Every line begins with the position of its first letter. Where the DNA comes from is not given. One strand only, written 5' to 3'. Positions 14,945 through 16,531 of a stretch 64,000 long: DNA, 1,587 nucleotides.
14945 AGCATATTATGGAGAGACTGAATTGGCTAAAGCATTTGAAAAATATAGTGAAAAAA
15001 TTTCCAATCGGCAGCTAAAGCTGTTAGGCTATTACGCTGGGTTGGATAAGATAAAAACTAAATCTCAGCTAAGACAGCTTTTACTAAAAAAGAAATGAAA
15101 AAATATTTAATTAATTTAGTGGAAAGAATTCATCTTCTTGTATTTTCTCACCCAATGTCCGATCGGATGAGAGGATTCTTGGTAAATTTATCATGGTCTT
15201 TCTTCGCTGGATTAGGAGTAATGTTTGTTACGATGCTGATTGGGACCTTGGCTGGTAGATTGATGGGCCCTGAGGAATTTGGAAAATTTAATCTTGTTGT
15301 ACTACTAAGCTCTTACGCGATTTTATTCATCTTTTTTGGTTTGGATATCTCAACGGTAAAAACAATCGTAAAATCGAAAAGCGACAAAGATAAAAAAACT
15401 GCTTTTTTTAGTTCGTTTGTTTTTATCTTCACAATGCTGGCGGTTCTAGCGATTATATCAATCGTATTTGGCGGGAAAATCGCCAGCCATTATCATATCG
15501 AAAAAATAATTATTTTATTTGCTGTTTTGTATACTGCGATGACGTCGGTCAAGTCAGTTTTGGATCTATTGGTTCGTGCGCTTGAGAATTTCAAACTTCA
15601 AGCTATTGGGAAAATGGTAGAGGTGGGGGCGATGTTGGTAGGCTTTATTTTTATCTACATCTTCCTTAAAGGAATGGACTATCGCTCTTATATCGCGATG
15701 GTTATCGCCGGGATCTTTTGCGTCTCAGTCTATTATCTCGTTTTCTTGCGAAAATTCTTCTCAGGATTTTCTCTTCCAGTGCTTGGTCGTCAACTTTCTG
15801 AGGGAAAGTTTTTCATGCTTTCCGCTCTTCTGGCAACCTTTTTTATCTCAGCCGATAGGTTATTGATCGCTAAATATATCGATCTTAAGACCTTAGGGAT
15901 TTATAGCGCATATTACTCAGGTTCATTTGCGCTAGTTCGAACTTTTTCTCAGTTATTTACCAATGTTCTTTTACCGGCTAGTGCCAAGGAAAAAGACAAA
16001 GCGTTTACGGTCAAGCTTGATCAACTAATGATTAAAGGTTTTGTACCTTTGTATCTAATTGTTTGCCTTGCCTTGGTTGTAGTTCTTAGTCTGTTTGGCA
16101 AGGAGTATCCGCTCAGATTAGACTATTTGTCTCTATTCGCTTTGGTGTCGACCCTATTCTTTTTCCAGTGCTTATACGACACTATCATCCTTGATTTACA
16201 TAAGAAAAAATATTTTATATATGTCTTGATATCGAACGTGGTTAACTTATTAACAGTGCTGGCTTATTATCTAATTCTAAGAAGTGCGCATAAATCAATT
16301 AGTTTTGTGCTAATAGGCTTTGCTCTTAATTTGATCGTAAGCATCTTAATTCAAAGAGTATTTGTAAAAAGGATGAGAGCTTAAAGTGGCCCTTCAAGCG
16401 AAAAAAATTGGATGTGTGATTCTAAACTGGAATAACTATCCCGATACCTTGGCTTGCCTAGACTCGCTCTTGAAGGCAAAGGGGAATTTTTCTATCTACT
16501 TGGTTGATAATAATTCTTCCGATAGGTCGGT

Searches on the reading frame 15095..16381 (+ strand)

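Call 78: search_protein_families(library=pfam, proteins=[window:15095-16381:+], max_evalue=0.00001)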
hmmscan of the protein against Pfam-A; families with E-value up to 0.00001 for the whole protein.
window:15095-16381:+ (429 aa): 2 families
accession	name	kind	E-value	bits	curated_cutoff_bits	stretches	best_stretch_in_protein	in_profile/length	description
PF01943.22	Polysacc_synt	-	4.6e-22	79.2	28.2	1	31-298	4-272/274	Polysaccharide biosynthesis protein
PF13440.11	Polysacc_synt_3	-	6e-17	62.2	23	1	55-308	4-252/293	Polysaccharide biosynthesis protein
